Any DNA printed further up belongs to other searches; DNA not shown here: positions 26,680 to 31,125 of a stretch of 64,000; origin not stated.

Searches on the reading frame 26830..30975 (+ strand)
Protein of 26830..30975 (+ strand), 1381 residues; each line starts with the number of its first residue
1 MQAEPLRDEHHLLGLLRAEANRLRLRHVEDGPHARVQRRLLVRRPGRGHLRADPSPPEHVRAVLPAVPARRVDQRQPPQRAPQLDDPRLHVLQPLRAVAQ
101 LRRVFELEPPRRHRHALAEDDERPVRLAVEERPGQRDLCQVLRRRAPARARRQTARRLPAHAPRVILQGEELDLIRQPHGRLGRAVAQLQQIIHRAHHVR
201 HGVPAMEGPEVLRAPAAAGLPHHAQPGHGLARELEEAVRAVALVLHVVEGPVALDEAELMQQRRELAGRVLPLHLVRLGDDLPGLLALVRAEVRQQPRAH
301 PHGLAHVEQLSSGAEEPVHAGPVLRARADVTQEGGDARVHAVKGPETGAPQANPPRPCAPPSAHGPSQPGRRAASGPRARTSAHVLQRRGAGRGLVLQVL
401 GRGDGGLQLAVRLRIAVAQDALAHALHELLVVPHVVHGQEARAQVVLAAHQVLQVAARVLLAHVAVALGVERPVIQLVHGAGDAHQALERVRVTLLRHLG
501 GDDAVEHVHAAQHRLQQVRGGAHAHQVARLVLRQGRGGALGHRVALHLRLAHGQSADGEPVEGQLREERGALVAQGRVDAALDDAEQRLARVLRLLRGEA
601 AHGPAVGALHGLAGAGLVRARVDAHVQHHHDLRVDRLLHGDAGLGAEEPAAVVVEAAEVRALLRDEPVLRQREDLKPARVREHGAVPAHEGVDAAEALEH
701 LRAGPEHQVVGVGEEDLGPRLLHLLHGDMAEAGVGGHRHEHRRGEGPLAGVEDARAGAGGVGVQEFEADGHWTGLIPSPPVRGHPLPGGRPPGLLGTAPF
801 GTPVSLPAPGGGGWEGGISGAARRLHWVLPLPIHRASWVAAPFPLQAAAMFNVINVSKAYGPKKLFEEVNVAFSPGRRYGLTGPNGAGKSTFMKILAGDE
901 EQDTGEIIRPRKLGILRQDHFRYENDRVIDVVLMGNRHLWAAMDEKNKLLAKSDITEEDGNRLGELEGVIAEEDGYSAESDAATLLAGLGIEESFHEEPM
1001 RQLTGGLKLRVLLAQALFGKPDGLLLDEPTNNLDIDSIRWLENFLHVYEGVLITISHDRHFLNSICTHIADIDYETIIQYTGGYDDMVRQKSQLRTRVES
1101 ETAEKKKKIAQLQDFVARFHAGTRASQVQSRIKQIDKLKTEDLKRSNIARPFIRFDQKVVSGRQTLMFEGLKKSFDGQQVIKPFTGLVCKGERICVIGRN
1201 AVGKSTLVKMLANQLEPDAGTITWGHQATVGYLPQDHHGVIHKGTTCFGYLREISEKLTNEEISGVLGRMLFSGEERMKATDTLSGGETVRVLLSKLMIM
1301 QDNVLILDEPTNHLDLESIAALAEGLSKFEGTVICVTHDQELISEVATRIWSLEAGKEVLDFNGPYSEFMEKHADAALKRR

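Call 66: search_protein_families(library=pfam, proteins=[window:26830-30975:+], max_evalue=0.001)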
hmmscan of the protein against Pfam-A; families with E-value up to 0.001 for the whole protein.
window:26830-30975:+ (1381 aa): 9 families
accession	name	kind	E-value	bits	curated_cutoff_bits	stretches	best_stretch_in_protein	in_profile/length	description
PF00005.33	ABC_tran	-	1.7e-41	142.5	25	2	867-1031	2-137/137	ABC transporter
PF12848.13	ABC_tran_Xtn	-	1.1e-18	67.5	25.9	1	1071-1147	2-77/85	ABC transporter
PF13304.12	AAA_21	-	1.4e-15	58.6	27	0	1302-1344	256-304/304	AAA domain, putative AbiEii toxin, Type IV TA system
PF03193.22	RsgA_GTPase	-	4e-06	27.2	30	0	867-910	98-140/174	RsgA GTPase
PF13555.12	AAA_29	-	8.4e-06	25.9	27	0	866-893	12-39/61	P-loop containing region of AAA domain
PF02463.25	SMC_N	-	8.6e-06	25.8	40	0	1267-1347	127-206/220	RecF/RecN/SMC N terminal domain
PF01926.29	MMR_HSR1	-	3e-05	24.6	21.9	0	1193-1214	1-22/113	50S ribosome-binding GTPase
PF13401.12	AAA_22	-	7.5e-05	23.5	27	0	1194-1319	8-101/130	AAA domain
PF00910.28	RNA_helicase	-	0.00092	20.1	21.5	0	1194-1221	1-28/105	RNA helicase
